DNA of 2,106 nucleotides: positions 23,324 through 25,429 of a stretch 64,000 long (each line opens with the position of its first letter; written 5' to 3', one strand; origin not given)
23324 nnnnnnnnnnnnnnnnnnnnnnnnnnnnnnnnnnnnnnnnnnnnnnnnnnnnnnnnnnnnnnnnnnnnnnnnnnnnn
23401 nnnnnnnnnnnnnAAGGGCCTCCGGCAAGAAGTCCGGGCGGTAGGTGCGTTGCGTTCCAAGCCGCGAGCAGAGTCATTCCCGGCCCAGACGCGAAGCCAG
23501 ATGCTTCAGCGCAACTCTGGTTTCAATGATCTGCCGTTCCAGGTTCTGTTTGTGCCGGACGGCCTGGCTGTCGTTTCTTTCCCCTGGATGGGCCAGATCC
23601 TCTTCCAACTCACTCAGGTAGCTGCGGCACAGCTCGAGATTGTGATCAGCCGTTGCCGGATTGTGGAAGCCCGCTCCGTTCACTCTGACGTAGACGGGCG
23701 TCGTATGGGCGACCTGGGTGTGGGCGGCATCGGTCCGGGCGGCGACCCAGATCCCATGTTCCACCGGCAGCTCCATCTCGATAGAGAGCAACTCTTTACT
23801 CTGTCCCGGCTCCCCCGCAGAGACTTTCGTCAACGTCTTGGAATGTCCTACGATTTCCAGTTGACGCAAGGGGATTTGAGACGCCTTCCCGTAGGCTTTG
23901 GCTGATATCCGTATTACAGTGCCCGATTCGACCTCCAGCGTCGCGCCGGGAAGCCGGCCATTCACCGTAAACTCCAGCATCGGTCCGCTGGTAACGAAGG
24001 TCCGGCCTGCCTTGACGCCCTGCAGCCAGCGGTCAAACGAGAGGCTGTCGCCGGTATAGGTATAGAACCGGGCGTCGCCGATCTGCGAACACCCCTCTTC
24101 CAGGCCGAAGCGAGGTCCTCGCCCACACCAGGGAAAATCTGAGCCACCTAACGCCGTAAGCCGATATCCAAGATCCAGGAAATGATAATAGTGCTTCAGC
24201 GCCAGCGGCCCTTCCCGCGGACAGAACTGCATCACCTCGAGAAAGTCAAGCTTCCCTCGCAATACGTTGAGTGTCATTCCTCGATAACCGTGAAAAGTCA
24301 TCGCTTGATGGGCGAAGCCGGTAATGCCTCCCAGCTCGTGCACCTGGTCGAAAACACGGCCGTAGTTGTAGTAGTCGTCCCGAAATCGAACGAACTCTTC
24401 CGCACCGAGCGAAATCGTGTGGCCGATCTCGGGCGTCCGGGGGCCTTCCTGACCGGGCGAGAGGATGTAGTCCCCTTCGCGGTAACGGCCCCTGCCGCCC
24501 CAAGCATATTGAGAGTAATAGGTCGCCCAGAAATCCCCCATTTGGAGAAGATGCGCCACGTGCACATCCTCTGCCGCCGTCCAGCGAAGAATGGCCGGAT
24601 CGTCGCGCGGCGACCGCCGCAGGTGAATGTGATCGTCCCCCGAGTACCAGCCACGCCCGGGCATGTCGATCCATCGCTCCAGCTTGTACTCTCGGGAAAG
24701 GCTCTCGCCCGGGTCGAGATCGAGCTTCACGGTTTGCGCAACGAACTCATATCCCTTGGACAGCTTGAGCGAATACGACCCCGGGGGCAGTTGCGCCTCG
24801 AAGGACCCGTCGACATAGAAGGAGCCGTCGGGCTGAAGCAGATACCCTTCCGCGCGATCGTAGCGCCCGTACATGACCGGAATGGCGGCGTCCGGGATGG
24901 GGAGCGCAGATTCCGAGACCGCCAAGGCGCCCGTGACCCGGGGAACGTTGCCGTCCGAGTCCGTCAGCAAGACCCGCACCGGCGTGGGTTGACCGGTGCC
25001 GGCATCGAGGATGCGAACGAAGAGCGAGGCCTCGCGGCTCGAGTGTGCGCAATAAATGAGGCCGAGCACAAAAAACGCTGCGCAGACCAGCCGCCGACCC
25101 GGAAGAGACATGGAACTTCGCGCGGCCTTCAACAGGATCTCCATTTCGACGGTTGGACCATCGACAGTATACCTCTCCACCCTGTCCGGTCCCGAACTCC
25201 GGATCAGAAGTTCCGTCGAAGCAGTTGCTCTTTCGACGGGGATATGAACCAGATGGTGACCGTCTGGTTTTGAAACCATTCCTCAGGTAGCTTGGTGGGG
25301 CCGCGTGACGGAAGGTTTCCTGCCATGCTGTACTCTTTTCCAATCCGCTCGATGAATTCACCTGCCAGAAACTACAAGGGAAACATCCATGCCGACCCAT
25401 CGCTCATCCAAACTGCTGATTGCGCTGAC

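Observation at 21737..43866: Four-member paralogous family of secreted Asp-box beta-propeller proteins, plus a fifth related 929-aa protein, with no obvious named family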

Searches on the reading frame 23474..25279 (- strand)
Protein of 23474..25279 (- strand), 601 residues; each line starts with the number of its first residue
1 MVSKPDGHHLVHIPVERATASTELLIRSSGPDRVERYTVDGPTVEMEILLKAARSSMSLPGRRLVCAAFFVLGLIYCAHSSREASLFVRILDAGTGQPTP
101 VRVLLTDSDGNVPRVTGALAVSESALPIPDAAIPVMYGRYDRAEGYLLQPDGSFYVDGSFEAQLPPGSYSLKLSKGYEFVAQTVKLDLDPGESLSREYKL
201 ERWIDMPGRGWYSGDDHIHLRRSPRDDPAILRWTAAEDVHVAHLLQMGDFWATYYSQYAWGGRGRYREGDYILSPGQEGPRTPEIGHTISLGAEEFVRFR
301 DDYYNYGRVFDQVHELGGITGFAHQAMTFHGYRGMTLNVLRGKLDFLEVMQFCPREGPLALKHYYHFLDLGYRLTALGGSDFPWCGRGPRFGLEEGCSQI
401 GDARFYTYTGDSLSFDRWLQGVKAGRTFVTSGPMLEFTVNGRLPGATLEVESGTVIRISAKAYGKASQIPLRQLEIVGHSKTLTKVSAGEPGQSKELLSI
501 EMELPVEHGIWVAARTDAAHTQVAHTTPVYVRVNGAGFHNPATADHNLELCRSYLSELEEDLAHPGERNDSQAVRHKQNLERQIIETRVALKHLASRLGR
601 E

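Call 9: search_protein_families(library=pfam, proteins=[window:23474-25279:-], max_evalue=0.001)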
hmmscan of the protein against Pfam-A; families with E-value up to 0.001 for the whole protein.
window:23474-25279:- (601 aa): 0 families

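Call 19: search_protein_families(library=pfam, proteins=[window:23474-25279:-], max_evalue=1)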
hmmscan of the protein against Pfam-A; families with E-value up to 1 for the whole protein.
window:23474-25279:- (601 aa): 1 family
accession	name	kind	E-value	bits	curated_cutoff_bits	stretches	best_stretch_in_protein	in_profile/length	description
PF08308.17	PEGA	-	0.062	13.7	20.8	1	163-202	30-69/71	PEGA domain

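Call 51: search_protein_families(library=ncbifam, proteins=[window:23474-25279:-], max_evalue=0.001)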
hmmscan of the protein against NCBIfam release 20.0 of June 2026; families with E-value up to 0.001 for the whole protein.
window:23474-25279:- (601 aa): 1 family
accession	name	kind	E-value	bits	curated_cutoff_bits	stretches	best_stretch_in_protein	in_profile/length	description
NF038032.1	CehA_McbA_metalo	domain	6.7e-60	203.1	80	1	210-531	1-314/315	CehA/McbA family metallohydrolase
